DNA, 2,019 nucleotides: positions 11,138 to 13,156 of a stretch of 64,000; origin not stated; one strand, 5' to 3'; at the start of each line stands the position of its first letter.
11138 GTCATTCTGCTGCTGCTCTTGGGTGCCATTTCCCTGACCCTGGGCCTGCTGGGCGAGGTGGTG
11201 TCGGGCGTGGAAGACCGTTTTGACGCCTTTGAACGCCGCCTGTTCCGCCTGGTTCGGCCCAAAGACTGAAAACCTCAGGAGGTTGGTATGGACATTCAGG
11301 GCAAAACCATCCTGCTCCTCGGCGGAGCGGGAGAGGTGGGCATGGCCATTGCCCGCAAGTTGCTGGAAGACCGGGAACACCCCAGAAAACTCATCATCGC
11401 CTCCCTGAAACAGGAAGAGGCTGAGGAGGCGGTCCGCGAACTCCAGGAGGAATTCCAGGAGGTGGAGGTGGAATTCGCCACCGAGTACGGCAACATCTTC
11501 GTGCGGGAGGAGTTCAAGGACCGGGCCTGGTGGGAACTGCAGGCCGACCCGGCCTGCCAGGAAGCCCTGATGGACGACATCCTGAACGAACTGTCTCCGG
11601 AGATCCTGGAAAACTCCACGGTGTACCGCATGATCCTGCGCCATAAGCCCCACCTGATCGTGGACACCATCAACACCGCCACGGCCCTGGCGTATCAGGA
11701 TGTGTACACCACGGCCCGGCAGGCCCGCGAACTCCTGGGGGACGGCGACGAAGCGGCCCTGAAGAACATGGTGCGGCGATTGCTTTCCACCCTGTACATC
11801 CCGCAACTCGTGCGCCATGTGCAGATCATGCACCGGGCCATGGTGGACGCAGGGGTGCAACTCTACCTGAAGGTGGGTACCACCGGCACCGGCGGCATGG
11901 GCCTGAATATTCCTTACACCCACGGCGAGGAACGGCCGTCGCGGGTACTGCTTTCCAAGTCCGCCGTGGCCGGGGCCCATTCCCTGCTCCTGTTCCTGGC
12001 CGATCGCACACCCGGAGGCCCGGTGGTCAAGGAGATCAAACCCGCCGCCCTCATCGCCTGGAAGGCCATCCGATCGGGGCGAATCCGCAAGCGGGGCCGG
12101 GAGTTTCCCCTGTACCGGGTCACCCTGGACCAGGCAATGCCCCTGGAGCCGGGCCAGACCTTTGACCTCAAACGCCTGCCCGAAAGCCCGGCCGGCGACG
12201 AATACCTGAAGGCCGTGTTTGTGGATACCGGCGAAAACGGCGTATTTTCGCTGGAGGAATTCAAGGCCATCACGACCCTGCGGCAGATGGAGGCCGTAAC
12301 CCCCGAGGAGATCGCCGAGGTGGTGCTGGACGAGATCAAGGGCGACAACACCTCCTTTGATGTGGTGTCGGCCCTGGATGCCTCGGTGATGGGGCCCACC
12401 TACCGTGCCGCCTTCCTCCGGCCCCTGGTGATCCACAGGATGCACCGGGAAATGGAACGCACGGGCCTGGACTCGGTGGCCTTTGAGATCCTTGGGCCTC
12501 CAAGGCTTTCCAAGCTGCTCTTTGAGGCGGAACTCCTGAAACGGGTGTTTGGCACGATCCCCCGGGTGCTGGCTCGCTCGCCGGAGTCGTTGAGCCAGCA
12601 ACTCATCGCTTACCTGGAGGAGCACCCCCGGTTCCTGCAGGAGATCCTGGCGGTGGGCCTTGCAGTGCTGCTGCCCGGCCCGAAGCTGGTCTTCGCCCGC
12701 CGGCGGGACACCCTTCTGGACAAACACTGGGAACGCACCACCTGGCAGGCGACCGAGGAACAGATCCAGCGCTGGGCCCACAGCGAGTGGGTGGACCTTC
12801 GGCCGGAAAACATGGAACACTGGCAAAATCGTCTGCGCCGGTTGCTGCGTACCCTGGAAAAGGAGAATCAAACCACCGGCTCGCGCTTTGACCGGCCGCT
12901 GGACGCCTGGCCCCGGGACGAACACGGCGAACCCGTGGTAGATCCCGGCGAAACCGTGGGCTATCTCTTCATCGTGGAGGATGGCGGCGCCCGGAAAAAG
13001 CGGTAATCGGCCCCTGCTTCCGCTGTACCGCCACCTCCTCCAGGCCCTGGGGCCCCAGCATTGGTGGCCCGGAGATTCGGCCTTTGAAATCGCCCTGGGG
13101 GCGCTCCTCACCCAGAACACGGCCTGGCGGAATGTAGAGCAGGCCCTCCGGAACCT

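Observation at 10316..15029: Glycan-related cluster containing an uncharacterised 572-aa NAD(P)-binding protein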

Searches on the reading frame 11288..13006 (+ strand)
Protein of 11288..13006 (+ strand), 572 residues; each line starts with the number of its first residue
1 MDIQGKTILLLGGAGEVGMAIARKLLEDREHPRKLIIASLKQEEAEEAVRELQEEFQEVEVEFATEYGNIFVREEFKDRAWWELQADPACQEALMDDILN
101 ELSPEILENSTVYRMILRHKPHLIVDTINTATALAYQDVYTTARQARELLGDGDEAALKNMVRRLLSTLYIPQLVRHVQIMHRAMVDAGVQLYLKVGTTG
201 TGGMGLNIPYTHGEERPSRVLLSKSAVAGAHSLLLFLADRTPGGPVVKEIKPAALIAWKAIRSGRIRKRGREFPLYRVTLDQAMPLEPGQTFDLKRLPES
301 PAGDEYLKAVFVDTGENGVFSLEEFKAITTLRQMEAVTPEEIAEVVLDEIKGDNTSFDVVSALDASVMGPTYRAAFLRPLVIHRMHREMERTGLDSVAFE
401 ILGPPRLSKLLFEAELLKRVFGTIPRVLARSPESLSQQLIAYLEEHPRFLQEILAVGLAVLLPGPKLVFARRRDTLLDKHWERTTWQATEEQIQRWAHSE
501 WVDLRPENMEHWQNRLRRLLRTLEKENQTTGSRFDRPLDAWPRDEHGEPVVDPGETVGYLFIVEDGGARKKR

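Call 3: search_protein_families(library=pfam, proteins=[window:11288-13006:+], max_evalue=0.01)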
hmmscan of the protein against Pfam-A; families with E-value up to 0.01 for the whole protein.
window:11288-13006:+ (572 aa): 3 families
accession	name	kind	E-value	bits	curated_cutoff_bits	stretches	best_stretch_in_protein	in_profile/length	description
PF03807.23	F420_oxidored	-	0.0019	19.2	21.6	1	9-66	3-58/94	NADP oxidoreductase coenzyme F420-dependent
PF03435.24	Sacchrp_dh_NADP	-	0.0034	18.2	25.1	0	8-62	1-54/129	Saccharopine dehydrogenase NADP binding domain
PF08659.16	KR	-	0.0059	17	22.6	0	7-61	2-57/180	KR domain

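Call 4: search_protein_families(library=ncbifam, proteins=[window:11288-13006:+], max_evalue=0.01)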
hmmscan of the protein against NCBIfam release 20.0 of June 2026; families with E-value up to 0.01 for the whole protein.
window:11288-13006:+ (572 aa): 12 families
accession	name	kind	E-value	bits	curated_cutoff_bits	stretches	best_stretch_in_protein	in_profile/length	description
NF053786.1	DcplherypntRedDprE2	equivalog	2.6e-07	30.5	250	1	5-61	8-63/252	decaprenylphospho-beta-D-erythro-pentofuranosid-2-ulose 2-reductase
NF005878.0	PRK07825.1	subfamily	0.00017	21.1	287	0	2-55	6-57/278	short chain dehydrogenase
NF005395.0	PRK06940.1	subfamily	0.0016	18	280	1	6-60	3-53/276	SDR family oxidoreductase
TIGR01915.1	npdG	equivalog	0.0026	17.7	149.8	1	8-59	3-51/220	NADPH-dependent F420 reductase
NF006619.0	PRK09186.1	equivalog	0.0026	17.4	255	1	3-63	2-59/256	oxidoreductase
NF005559.1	PRK07231.1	subfamily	0.0026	17.3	215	1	3-58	2-54/249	glucose 1-dehydrogenase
NF005449.0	PRK07041.1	equivalog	0.0029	17.5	257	1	2-56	4-55/240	SDR family oxidoreductase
NF006070.0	PRK08213.1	subfamily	0.0045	16.5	279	1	2-58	9-62/259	gluconate 5-dehydrogenase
NF006072.0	PRK08217.1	subfamily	0.0075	16.1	298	0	1-60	1-57/253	3-ketoacyl-(acyl-carrier-protein) reductase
TIGR03649.1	ergot_EASG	subfamily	0.0084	15.6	256.4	0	7-57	1-47/287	ergot alkaloid biosynthesis protein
NF006565.0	PRK09072.1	equivalog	0.0088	15.6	238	0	1-76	1-74/265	SDR family oxidoreductase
NF005469.0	PRK07063.1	equivalog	0.0099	15.4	306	0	3-63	5-62/260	SDR family oxidoreductase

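Call 5: find_homologous_proteins(query=window:11288-13006:+)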
Query window:11288-13006:+ (572 aa): 7441 proteins with E <= 0.001 among 8000 candidates; the best 120 are listed.
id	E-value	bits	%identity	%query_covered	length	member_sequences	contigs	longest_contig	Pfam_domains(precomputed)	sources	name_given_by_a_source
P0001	0.0e+0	1265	99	100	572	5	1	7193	PF27054.1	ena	-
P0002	0.0e+0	1257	98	100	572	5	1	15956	PF27054.1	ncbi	-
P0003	0.0e+0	1145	89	100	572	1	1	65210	PF27054.1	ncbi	-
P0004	0.0e+0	1067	83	100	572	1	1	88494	PF27054.1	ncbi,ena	-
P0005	0.0e+0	1057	83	100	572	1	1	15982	PF27054.1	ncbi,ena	-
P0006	0.0e+0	1049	82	100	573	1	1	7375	PF27054.1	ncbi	-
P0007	3.9e-241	820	66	100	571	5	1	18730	PF27054.1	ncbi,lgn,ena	-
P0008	1.2e-238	811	66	100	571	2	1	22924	PF27054.1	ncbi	-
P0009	1.7e-229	781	63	100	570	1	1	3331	PF27054.1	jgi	-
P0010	3.1e-227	774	62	100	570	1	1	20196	PF27054.1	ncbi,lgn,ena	-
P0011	3.3e-190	651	55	100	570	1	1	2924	PF27054.1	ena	-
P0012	1.5e-188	646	53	100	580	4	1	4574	PF27054.1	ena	-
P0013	1.3e-186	640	53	100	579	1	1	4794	PF27054.1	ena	-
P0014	1.7e-186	639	53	100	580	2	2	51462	PF27054.1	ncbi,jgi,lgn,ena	-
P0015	1.0e-185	637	54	99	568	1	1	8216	PF27054.1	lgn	-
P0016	6.5e-184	631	52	100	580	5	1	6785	PF27054.1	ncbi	-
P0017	3.2e-179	615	52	100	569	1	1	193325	PF27054.1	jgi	jgi:hypothetical protein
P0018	1.4e-177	610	50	100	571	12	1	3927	PF27054.1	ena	-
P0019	5.8e-175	601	49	100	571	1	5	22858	PF27054.1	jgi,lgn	-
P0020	1.5e-171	590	49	100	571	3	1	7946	PF27054.1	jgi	-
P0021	8.6e-171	587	51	100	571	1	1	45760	PF27054.1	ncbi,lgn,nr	ncbi:MAG: hypothetical protein KatS3mg102_2977 [Planctomycetota bacterium]|nr:MAG: hypothetical prot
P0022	9.8e-170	584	51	98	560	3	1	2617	PF27054.1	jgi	-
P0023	1.5e-166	573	51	99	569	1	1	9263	PF27054.1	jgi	jgi:hypothetical protein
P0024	2.4e-165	569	50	99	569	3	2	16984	PF27054.1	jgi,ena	-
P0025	7.8e-165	568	50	100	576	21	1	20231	PF27054.1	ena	-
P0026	1.2e-163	564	48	99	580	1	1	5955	PF27054.1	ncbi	ncbi:MAG: short-chain dehydrogenase [Anaerolineae bacterium]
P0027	1.3e-161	557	49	100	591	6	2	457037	PF27054.1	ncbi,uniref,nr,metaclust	ncbi:hypothetical protein ARMA_1981 [Ardenticatena maritima]|uniref:Short-chain dehydrogenase n=1 Ta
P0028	5.0e-161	555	48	100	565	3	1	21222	PF27054.1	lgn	-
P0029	9.0e-161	554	47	99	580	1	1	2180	PF27054.1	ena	-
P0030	2.8e-160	553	48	100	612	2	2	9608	PF27054.1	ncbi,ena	-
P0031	7.5e-160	551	48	100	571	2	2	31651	PF27054.1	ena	-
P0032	8.1e-160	551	50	100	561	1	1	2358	PF27054.1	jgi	jgi:NAD(P)-dependent dehydrogenase (short-subunit alcohol dehydrogenase family)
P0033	8.8e-160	551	50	100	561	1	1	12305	PF27054.1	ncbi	ncbi:MAG: short-chain dehydrogenase [Solirubrobacterales bacterium]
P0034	9.7e-160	551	47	100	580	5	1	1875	PF27054.1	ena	-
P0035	1.7e-159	550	48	99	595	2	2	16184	PF27054.1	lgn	-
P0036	1.9e-159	550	50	100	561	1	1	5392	PF27054.1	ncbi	-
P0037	2.2e-159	550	50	100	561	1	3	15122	PF27054.1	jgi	jgi:NAD(P)-dependent dehydrogenase (short-subunit alcohol dehydrogenase family)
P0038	3.1e-159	549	49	99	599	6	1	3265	PF27054.1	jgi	jgi:hypothetical protein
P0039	7.6e-159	548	47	100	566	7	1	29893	PF27054.1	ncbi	-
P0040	1.6e-158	547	49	100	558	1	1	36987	PF27054.1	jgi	jgi:NAD(P)-dependent dehydrogenase (short-subunit alcohol dehydrogenase family)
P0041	2.3e-158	546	48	100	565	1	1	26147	PF27054.1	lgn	-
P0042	3.2e-158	546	50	100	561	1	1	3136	PF27054.1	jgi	jgi:hypothetical protein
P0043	3.4e-158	546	49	100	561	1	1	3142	PF27054.1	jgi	jgi:hypothetical protein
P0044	5.7e-158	545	47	100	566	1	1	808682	PF27054.1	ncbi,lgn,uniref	ncbi:short-chain dehydrogenase [Rosettibacter firmus]|uniref:short-chain dehydrogenase n=1 Tax=Roset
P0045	6.0e-158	545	47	100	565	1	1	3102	PF27054.1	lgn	-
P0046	6.1e-158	545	48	99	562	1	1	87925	PF27054.1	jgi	jgi:hypothetical protein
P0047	9.5e-158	544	47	99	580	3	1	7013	PF27054.1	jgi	-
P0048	1.2e-157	544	47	100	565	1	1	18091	PF27054.1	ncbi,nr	ncbi:MAG: short-chain dehydrogenase [Bacteroidetes bacterium]|nr:short-chain dehydrogenase [Bacteroi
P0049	1.3e-157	544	47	100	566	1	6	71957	PF27054.1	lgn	-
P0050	2.7e-157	543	48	100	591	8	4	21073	PF27054.1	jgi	jgi:hypothetical protein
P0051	4.1e-157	542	49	100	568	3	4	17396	PF27054.1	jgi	jgi:hypothetical protein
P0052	6.1e-157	542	47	99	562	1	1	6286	PF27054.1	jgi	jgi:hypothetical protein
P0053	1.1e-156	541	46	100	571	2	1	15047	PF27054.1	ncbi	-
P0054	1.2e-156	541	49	100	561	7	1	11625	PF27054.1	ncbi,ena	-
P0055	1.3e-156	541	47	100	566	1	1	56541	PF27054.1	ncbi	-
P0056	1.5e-156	540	48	100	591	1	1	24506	PF27054.1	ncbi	-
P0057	2.8e-156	539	48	100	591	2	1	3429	PF27054.1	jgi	-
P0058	3.9e-156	539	48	100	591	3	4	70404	PF27054.1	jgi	jgi:hypothetical protein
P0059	4.5e-156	539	47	100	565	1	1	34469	PF27054.1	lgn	-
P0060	4.7e-156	539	48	100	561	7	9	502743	PF27054.1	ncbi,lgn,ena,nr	ncbi:MAG: short-chain dehydrogenase [Vicinamibacteria bacterium]|nr:short-chain dehydrogenase [Vicin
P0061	6.7e-156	538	47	100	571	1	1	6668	PF27054.1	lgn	-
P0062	6.9e-156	538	47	100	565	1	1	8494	PF27054.1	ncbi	ncbi:MAG: short-chain dehydrogenase [Ignavibacteria bacterium]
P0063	9.2e-156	538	47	100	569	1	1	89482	PF27054.1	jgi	-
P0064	9.2e-156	538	47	100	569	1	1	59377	PF27054.1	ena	-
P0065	1.0e-155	538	48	99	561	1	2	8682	PF27054.1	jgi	jgi:hypothetical protein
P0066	1.1e-155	538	46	100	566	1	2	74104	PF27054.1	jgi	-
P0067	1.2e-155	537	47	100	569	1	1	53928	PF27054.1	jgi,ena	-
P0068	1.3e-155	537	47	100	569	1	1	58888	PF27054.1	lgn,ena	-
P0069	1.3e-155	537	47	100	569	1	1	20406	PF27054.1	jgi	-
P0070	1.3e-155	537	47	100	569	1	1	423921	PF27054.1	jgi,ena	-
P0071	1.6e-155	537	47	100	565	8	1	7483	PF27054.1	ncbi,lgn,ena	-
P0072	2.2e-155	536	47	100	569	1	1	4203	PF27054.1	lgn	-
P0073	2.4e-155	536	47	100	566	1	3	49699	PF27054.1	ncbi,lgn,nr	ncbi:MAG: short-chain dehydrogenase [Melioribacteraceae bacterium]|nr:short-chain dehydrogenase [Mel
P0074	2.5e-155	536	49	100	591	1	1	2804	PF27054.1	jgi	jgi:hypothetical protein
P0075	2.8e-155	536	47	99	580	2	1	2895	PF27054.1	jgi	-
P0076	2.9e-155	536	46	99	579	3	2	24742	PF27054.1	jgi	jgi:hypothetical protein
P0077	3.3e-155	536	49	100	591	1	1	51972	PF27054.1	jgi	jgi:hypothetical protein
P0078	4.4e-155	535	47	100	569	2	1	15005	PF27054.1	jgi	jgi:hypothetical protein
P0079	4.5e-155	535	46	100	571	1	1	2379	PF27054.1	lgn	-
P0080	5.1e-155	535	47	100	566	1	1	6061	PF27054.1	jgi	-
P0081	6.3e-155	535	49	100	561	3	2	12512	PF27054.1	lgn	-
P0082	6.7e-155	535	46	100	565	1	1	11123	PF27054.1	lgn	-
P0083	7.0e-155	535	46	100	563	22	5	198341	PF27054.1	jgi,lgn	-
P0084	7.0e-155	535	46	100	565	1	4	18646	PF27054.1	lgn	-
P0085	7.3e-155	535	46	100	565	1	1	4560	PF27054.1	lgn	-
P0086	8.0e-155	535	46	100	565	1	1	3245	PF27054.1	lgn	-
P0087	8.7e-155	535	49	100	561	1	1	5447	PF27054.1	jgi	jgi:NAD(P)-dependent dehydrogenase (short-subunit alcohol dehydrogenase family)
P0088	8.9e-155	534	46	100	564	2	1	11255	PF27054.1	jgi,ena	-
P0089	9.1e-155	534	48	100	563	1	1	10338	PF27054.1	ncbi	ncbi:MAG: short-chain dehydrogenase [bacterium]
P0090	9.4e-155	534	46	100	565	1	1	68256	PF27054.1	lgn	-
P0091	9.5e-155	534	47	100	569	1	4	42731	PF27054.1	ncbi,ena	ncbi:MAG: short-chain dehydrogenase [Bacteroidota bacterium]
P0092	1.0e-154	534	46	100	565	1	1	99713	PF27054.1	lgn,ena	-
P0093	1.3e-154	534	47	100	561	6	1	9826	PF27054.1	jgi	-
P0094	1.3e-154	534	46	100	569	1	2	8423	PF27054.1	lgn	-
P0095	1.5e-154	534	48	98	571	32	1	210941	PF27054.1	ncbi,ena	-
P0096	1.5e-154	534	46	100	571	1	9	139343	PF27054.1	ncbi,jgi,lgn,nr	ncbi:hypothetical protein JGI3_01868 [Candidatus Kryptobacter tengchongensis]|nr:hypothetical protei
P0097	1.5e-154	534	46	100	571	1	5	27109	PF27054.1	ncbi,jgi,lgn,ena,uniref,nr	ncbi:short-chain dehydrogenase [Candidatus Kryptobacter tengchongensis]|uniref:Short-chain dehydroge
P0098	1.6e-154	534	46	100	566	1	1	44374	PF27054.1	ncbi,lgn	-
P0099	1.6e-154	534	46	99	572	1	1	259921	PF27054.1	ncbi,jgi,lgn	-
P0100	1.6e-154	534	47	100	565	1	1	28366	PF27054.1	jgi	jgi:hypothetical protein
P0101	1.7e-154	534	46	100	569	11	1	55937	PF27054.1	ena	-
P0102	1.7e-154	534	47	100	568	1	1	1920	PF27054.1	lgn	-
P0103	1.7e-154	534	46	100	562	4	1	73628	PF27054.1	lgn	-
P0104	1.8e-154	533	47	100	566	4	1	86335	PF27054.1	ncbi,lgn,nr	ncbi:MAG: hypothetical protein SCALA702_16480 [Melioribacteraceae bacterium]|nr:MAG: hypothetical pr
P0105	2.2e-154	533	47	100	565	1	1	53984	PF27054.1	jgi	jgi:hypothetical protein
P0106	3.4e-154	533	47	100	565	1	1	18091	PF27054.1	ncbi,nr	ncbi:MAG: short-chain dehydrogenase [Ignavibacteria bacterium]|nr:short-chain dehydrogenase [Ignavib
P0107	3.5e-154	533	48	100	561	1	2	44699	PF27054.1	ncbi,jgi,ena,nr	ncbi:MAG: short-chain dehydrogenase [Acidobacteria bacterium]|jgi:hypothetical protein|nr:short-chai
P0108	3.5e-154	532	46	100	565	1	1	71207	PF27054.1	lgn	-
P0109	3.8e-154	532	49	100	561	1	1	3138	PF27054.1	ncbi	-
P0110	4.0e-154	532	46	100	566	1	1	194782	PF27054.1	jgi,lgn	jgi:hypothetical protein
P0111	4.2e-154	532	47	100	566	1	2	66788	PF27054.1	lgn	-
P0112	4.8e-154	532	47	100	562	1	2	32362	PF27054.1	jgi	jgi:NAD(P)-dependent dehydrogenase (short-subunit alcohol dehydrogenase family)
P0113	5.1e-154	532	47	100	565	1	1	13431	PF27054.1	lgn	-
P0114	5.1e-154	532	46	100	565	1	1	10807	PF27054.1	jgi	jgi:hypothetical protein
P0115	5.3e-154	532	47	100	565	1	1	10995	PF27054.1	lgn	-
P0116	5.3e-154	532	47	100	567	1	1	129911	PF27054.1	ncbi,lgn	-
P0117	5.6e-154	532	47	100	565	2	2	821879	PF27054.1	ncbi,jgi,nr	ncbi:MAG: short-chain dehydrogenase [Ignavibacteria bacterium]|jgi:hypothetical protein|nr:short-cha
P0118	5.7e-154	532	47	100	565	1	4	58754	PF27054.1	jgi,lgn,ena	-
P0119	5.9e-154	532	46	100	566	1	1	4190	PF27054.1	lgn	-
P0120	6.6e-154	532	47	99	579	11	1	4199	PF27054.1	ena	-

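Call 6: search_solved_structures(query=window:11288-13006:+, max_evalue=10, show_alignments=2)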
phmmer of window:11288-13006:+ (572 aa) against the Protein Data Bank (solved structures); distinct sequences matched with E-value up to 10: 16.
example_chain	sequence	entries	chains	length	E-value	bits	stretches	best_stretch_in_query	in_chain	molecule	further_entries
3pvz_A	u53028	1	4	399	0.0092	17.8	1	7-65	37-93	UDP-N-acetylglucosamine 4,6-dehydratase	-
4yae_A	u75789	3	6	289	0.019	16.7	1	1-57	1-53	C alpha-dehydrogenase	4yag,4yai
3rku_A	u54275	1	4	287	0.024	16.4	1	5-64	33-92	Oxidoreductase YMR226C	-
1vl8_A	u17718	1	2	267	0.22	13.2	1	2-69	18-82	Gluconate 5-dehydrogenase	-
3ioy_A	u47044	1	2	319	0.4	12.4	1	2-62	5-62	Short-chain dehydrogenase/reductase SDR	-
2hsd_A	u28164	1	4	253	0.46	12.2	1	2-76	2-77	3-ALPHA, 20 BETA-HYDROXYSTEROID DEHYDROGENASE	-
1hdc_A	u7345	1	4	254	0.46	12.2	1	2-76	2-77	3-ALPHA, 20 BETA-HYDROXYSTEROID DEHYDROGENASE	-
2bka_A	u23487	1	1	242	0.47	12.1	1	3-70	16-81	TAT-INTERACTING PROTEIN TIP30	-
21gq_C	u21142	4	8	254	0.62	11.7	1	6-47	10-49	Decaprenylphosphoryl-2-keto-beta-D-erythro-pentose reductase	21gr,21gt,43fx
2zat_A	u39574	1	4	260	0.71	11.5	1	3-56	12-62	Dehydrogenase/reductase SDR family member 4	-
3o4r_A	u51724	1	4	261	0.84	11.3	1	5-56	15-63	Dehydrogenase/reductase SDR family member 4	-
4omu_A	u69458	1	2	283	1.2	10.8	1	2-55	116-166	Shikimate dehydrogenase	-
1yxm_A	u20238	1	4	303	1.4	10.6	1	3-56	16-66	peroxisomal trans 2-enoyl CoA reductase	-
3ai3_A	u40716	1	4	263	1.6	10.4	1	1-67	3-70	NADPH-sorbose reductase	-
3ai1_A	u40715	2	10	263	1.6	10.4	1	1-67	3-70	NADPH-sorbose reductase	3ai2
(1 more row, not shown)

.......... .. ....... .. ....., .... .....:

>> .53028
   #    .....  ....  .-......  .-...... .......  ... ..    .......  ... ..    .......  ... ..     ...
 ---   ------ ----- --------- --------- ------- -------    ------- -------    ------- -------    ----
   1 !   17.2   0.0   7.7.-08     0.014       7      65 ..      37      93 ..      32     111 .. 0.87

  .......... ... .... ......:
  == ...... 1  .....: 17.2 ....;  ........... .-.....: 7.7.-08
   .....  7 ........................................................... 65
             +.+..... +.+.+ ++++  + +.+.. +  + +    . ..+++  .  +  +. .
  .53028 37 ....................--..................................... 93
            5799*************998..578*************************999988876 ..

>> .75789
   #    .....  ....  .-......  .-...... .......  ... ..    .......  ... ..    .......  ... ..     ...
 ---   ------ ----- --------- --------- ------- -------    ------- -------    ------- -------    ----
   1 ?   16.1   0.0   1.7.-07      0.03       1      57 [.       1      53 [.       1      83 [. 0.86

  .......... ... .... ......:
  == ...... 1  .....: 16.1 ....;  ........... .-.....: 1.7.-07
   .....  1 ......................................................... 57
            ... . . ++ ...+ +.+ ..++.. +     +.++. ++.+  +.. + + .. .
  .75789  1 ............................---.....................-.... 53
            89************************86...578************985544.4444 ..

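Call 10: find_encoding_contigs(protein=window:11288-13006:+, flank=10000, max_places=4)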
Protein window:11288-13006:+ (572 aa): 2 contigs read that carry it; 1 place shown.
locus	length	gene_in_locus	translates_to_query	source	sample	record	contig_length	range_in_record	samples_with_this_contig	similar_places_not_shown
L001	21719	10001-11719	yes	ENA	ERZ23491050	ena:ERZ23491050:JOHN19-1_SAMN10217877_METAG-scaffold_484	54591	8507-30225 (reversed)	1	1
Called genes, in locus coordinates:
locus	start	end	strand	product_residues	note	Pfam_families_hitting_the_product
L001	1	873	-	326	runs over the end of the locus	PF08545:ACP_syn_III, PF08541:ACP_syn_III_C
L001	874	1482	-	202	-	PF02163:Peptidase_M50 (weak)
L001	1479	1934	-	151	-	PF02681:DUF212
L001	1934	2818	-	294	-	PF00348:polyprenyl_synt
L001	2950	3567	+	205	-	-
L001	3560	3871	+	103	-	PF01022:HTH_5 (weak), PF12802:MarR_2 (weak), PF13601:HTH_34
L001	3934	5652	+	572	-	PF03169:OPT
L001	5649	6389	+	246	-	PF01416:PseudoU_synth_1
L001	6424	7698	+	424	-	PF00675:Peptidase_M16, PF05193:Peptidase_M16_C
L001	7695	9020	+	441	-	PF00675:Peptidase_M16, PF05193:Peptidase_M16_C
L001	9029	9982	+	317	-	PF00535:Glycos_transf_2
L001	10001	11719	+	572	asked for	PF27054:Beta_methylindole_red_C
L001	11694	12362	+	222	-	PF00730:HhH-GPD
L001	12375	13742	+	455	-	PF04932:Wzy_C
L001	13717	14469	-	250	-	PF01784:DUF34_NIF3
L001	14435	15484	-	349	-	PF06068:TIP49 (faint), PF05496:RuvB_N, PF13191:AAA_16 (faint), PF00004:AAA, PF07726:AAA_3 (faint), PF07728:AAA_5 (faint), PF17864:AAA_lid_4, PF05491:WHD_RuvB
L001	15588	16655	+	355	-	PF01547:SBP_bac_1, PF12849:PBP_like_2, PF12727:PBP_like (faint)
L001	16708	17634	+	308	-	PF00528:BPD_transp_1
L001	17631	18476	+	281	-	PF00528:BPD_transp_1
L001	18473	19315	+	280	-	PF02463:SMC_N (faint), PF00005:ABC_tran, PF13304:AAA_21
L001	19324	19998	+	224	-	PF01895:PhoU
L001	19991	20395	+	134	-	-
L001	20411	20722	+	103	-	PF01883:FeS_assembly_P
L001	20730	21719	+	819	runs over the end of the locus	PF02563:Poly_export, PF10531:SLBB, PF22461:SLBB_2 (weak), PF10531:SLBB, PF22461:SLBB_2 (weak)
